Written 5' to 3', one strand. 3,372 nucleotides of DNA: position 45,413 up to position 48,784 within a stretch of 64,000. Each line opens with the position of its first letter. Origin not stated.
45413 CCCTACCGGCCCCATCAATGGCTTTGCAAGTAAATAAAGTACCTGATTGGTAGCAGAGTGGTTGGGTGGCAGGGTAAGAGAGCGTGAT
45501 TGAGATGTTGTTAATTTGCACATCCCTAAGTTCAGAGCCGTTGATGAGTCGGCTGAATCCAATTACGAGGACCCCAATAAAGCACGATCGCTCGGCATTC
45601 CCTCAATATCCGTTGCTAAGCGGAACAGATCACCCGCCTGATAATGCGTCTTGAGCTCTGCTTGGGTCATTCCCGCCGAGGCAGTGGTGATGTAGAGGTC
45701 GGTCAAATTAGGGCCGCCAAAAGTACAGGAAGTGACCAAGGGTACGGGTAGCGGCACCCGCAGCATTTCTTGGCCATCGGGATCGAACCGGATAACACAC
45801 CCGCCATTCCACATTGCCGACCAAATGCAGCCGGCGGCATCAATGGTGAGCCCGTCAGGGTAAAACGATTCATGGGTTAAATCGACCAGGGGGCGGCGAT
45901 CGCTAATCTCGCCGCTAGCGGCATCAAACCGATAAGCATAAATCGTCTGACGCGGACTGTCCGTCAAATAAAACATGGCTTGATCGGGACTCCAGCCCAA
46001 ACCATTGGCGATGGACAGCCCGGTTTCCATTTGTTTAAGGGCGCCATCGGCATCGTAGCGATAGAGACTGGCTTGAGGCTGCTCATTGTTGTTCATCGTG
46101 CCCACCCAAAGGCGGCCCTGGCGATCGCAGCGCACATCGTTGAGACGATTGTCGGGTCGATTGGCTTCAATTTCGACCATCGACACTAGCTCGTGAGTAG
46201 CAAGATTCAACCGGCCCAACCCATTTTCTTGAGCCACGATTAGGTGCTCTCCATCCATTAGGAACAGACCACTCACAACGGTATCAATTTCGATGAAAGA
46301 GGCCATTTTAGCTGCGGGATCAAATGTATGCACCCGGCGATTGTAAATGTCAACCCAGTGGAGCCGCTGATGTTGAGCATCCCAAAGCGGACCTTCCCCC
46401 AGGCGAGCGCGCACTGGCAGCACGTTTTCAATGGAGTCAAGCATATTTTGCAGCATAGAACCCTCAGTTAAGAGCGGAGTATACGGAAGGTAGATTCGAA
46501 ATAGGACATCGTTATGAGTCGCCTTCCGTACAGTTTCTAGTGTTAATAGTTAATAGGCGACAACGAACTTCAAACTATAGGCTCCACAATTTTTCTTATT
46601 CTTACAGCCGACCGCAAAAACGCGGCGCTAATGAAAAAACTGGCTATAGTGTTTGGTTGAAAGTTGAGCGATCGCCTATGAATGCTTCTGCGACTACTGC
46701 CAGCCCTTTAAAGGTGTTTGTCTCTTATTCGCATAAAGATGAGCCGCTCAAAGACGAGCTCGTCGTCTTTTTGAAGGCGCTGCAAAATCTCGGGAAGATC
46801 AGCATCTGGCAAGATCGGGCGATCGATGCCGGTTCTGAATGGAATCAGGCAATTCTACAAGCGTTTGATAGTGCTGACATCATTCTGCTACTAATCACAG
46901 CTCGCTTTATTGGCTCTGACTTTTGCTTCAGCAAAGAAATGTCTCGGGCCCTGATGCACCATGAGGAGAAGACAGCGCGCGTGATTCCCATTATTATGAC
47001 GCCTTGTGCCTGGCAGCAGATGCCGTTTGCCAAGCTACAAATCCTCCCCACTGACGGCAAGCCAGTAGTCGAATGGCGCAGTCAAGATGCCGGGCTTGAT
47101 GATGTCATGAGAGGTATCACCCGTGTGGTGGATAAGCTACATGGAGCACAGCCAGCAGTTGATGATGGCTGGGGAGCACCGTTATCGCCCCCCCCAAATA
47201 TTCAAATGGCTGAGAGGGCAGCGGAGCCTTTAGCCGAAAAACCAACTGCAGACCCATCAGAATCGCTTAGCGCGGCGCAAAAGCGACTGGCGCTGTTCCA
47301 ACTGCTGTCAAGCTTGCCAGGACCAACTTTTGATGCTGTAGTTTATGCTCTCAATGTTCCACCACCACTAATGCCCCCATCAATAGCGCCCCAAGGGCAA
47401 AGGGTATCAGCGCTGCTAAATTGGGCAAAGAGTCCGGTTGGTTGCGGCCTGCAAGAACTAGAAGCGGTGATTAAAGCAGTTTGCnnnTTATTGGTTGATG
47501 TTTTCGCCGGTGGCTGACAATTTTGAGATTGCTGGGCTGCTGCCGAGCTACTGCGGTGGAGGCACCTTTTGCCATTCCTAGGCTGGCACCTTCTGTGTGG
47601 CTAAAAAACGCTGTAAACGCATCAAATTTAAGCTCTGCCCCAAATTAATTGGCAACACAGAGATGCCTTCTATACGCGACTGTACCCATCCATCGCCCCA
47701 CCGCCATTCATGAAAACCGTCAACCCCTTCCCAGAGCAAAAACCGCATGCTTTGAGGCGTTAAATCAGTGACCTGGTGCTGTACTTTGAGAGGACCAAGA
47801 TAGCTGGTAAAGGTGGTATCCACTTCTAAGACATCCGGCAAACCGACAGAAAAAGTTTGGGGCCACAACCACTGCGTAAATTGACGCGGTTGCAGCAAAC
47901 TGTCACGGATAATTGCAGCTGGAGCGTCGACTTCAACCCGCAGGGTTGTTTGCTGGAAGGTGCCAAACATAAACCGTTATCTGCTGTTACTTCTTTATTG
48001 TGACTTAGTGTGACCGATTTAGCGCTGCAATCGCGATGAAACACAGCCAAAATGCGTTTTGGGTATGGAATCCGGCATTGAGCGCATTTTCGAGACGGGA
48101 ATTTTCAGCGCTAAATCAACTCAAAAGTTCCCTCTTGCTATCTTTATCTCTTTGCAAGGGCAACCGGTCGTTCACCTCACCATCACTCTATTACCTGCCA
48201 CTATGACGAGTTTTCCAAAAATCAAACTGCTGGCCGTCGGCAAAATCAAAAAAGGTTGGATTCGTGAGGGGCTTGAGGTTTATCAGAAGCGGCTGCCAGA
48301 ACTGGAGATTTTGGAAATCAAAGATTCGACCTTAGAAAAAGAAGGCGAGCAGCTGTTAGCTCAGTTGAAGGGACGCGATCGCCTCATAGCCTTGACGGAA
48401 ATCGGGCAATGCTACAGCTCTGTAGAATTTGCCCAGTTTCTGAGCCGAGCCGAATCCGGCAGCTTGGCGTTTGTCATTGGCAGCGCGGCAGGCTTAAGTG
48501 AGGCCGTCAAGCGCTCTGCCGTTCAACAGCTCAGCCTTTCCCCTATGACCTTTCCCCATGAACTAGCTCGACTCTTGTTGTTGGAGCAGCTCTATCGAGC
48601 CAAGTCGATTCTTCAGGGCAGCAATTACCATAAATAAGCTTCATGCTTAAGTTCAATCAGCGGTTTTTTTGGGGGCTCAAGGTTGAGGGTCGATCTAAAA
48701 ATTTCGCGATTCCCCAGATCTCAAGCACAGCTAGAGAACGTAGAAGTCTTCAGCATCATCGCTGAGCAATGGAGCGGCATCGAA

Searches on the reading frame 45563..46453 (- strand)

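Call 62: search_protein_families(library=pfam, proteins=[window:45563-46453:-], max_evalue=0.0001)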
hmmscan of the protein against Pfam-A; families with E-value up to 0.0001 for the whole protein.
window:45563-46453:- (296 aa): 3 families
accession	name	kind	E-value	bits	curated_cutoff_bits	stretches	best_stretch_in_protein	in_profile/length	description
PF08450.18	SGL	-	4.6e-85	285.6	26.3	1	18-258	1-245/246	SMP-30/Gluconolactonase/LRE-like region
PF07494.17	Reg_prop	-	4.3e-05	23.7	20.4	0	100-121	3-24/24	Two component regulator propeller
PF01731.26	Arylesterase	-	9.6e-05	23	21.3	0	116-175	23-82/86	Arylesterase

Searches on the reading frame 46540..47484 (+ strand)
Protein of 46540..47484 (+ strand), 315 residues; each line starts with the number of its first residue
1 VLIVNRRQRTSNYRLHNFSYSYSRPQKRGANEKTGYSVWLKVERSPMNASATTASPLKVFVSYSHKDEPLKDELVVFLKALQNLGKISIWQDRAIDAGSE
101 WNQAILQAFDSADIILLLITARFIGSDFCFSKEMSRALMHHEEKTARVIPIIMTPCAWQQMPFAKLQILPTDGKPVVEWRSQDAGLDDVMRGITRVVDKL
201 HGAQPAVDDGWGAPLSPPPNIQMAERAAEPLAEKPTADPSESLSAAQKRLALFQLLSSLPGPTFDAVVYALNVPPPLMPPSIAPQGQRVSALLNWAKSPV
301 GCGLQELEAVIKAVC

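Call 4: search_protein_families(library=pfam, proteins=[window:46540-47484:+], max_evalue=0.1)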
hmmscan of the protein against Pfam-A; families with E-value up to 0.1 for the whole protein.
window:46540-47484:+ (315 aa): 4 families
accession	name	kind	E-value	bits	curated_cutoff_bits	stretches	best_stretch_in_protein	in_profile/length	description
PF13676.11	TIR_2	-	4.8e-14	53.3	28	1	59-167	1-104/122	TIR domain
PF10137.14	CAP12-PCTIR_TIR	-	0.0044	17.4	24.7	1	58-121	1-61/119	CAP12/Pycsar effector protein, TIR domain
PF13271.11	DUF4062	-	0.0047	17.5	24.7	1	58-142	1-78/82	Domain of unknown function (DUF4062)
PF01582.25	TIR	-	0.0048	17.2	21.3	1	68-157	11-100/179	TIR domain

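Call 6: search_protein_families(library=ncbifam, proteins=[window:46540-47484:+], max_evalue=1)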
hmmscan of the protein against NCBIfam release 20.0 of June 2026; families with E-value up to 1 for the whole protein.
window:46540-47484:+ (315 aa): 2 families
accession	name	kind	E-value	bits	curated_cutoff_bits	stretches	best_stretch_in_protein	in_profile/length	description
NF040588.1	FxsC_Nterm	equivalog_domain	0.0074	16.2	130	1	91-164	50-130/182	TIR-like protein FxsC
NF058526.1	Thoeris_type3_ThcB4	equivalog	0.051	12.4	220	1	93-141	162-209/375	Thoeris type III anti-phage system protein ThcB4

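Call 7: search_protein_families(library=padloc, proteins=[window:46540-47484:+], max_evalue=1)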
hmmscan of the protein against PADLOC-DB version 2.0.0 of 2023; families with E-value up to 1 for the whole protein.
window:46540-47484:+ (315 aa): 5 families
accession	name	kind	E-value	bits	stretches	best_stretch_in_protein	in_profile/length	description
PDLC00420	ThsB1|ThsB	-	1.4e-46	157.1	1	58-206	3-151/319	TIR-like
PDLC02012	SAVED5--SAVED_TIR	-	2.7e-07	28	1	52-177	8-131/404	-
PDLC03957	bSEFIR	-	0.00017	19.5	1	47-121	35-103/412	-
PDLC00419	ThsB1|ThsB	-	0.00051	17.9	1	48-129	19-101/165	TIR-like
PDLC00423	ThsB1|ThsB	-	0.039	11.6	1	54-130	33-111/190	TIR-like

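Call 13: find_homologous_proteins(query=window:46675-47484:+, max_evalue=0.001)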
Query window:46675-47484:+ (270 aa): 221 proteins with E <= 0.001 among 1359 candidates; the best 120 are listed.
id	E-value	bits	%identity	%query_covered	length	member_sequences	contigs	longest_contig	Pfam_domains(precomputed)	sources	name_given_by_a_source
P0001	1.4e-170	584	97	100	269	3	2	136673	PF13676.12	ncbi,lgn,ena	ncbi:MAG: toll/interleukin-1 receptor domain-containing protein [Leptolyngbyaceae cyanobacterium]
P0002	4.5e-124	431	72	98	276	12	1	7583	PF13676.12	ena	-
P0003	8.4e-123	427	73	98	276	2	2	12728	PF13676.12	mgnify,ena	mgnify:FL=1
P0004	9.4e-121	420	72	98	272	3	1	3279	PF13676.12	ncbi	ncbi:MAG: toll/interleukin-1 receptor domain-containing protein [Cyanobacteria bacterium P01_A01_bin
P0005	1.3e-119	417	69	98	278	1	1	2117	PF13676.12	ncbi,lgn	ncbi:MAG: toll/interleukin-1 receptor domain-containing protein [Cyanobacteria bacterium P01_H01_bin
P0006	6.7e-118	411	69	99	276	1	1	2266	PF13676.12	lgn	-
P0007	1.1e-116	407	69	100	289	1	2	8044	PF13676.12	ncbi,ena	-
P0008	3.0e-101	356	62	99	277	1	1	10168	PF13676.12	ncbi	-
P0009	5.4e-101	356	61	98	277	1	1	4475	PF13676.12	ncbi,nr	ncbi:MAG: toll/interleukin-1 receptor domain-containing protein [Leptolyngbya sp. SIO1D8]|nr:toll/in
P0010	4.1e-99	349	59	99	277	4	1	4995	PF13676.12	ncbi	ncbi:MAG: toll/interleukin-1 receptor domain-containing protein [Cyanobacteria bacterium J06639_14]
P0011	1.2e-98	348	61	96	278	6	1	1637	PF13676.12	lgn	-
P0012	4.5e-95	336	60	96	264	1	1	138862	PF13676.12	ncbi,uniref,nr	ncbi:toll/interleukin-1 receptor domain-containing protein [Oscillatoria sp. CS-180]|uniref:toll/int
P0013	1.7e-92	328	68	80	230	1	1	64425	PF13676.12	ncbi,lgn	ncbi:MAG: toll/interleukin-1 receptor domain-containing protein [Cyanobacteria bacterium J06638_28]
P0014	3.0e-88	314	56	97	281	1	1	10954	PF13676.12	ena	-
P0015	3.0e-86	307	54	97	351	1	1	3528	PF16277.12,PF13676.12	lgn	-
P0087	1.8e-46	177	58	54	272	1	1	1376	PF19955.6,PF13676.12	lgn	-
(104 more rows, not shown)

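Call 36: find_encoding_contigs(protein=P0012, flank=10000, max_places=3)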
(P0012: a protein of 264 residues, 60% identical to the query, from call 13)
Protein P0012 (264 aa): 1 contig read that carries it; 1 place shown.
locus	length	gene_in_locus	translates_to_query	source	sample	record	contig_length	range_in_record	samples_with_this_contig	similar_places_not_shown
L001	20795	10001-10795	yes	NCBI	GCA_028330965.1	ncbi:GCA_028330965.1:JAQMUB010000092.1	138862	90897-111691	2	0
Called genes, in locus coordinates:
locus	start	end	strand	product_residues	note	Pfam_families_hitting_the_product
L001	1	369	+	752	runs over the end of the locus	PF11741:AMIN, PF07660:STN (weak), PF03958:Secretin_N (weak), PF00263:Secretin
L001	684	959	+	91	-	PF00216:Bac_DNA_binding, PF18291:HU-HIG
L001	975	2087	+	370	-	PF00155:Aminotran_1_2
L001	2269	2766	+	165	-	-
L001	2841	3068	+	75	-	-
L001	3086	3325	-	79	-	PF02941:FeThRed_A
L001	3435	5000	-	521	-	PF00370:FGGY_N, PF02782:FGGY_C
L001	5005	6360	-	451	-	PF02447:GntP_permease, PF03600:CitMHS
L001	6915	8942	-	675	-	PF00009:GTP_EFTU, PF22042:EF-G_D2, PF14492:EFG_III, PF03764:EFG_IV, PF00679:EFG_C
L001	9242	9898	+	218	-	-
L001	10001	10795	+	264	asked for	PF13676:TIR_2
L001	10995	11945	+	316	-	PF03631:Virul_fac_BrkB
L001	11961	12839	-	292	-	-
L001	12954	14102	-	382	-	PF27551:XisAC_N, PF27132:XisAC_2nd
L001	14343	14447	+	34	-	PF08041:PetM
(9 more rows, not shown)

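Call 37: find_encoding_contigs(protein=P0001, flank=10000, max_places=3)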
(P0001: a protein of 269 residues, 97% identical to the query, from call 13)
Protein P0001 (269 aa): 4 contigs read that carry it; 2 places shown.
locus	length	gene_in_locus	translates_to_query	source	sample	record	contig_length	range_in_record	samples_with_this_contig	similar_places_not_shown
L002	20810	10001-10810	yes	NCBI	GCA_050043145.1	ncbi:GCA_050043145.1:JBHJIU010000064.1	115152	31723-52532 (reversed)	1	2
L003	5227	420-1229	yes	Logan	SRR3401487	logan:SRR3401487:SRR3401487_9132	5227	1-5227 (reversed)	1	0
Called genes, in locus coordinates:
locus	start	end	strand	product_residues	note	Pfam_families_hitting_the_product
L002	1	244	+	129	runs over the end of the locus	PF06868:DUF1257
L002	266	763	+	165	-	PF13370:Fer4_13, PF13459:Fer4_15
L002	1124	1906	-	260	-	-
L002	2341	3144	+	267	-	PF00106:adh_short, PF01370:Epimerase (faint), PF08659:KR, PF13561:adh_short_C2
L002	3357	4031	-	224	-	-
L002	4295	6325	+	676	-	PF00009:GTP_EFTU, PF22042:EF-G_D2, PF14492:EFG_III, PF03764:EFG_IV, PF00679:EFG_C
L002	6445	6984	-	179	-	PF13424:TPR_12, PF00515:TPR_1, PF07719:TPR_2, PF13414:TPR_11, PF14559:TPR_19 (weak), PF00515:TPR_1 (weak), PF07719:TPR_2 (weak), PF13181:TPR_8 (weak), +4 more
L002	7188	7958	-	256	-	PF00497:SBP_bac_3, PF10613:Lig_chan-Glu_bd (weak)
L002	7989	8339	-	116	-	PF00453:Ribosomal_L20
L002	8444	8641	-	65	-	PF01632:Ribosomal_L35p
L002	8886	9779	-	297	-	PF08450:SGL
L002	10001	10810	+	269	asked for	PF13676:TIR_2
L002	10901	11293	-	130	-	-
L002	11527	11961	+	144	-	PF02590:SPOUT_MTase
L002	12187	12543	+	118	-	PF03960:ArsC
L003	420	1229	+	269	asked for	PF13676:TIR_2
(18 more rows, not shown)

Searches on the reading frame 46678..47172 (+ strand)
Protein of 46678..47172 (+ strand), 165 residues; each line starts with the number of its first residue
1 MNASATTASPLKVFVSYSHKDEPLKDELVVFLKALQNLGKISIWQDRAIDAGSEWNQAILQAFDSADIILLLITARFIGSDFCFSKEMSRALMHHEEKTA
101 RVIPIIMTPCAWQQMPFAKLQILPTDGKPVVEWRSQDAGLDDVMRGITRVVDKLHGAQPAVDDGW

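Call 59: search_solved_structures(query=window:46678-47172:+, max_evalue=0.01, show_alignments=3)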
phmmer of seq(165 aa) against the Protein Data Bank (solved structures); distinct sequences matched with E-value up to 0.01: 1.
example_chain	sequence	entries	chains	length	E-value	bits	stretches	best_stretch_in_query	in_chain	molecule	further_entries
9mud_K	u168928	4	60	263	0.00011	25.4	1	14-111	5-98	Cat1 (CRISPR associated TIR 1) pentagonal filament | Cat1 (CRISPR associated TIR 1) pentagonal filament assembly | Cat1 (CRISPR-associated TIR 1)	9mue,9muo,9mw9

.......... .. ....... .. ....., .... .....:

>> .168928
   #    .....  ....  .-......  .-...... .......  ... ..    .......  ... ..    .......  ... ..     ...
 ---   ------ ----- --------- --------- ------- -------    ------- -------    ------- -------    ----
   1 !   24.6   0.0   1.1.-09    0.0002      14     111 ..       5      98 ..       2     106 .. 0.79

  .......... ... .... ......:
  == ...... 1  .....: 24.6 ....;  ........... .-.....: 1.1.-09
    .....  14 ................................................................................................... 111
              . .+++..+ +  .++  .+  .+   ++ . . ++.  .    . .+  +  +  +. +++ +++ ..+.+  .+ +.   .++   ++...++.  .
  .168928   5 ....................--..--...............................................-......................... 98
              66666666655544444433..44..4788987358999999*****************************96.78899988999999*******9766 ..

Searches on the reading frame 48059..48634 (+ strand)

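Call 62: search_protein_families(library=pfam, proteins=[window:48059-48634:+], max_evalue=0.0001)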
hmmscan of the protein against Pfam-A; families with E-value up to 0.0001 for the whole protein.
window:48059-48634:+ (192 aa): 1 family
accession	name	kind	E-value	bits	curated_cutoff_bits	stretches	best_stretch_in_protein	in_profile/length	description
PF02590.22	SPOUT_MTase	-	2e-41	142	27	1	54-191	2-154/154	Predicted SPOUT methyltransferase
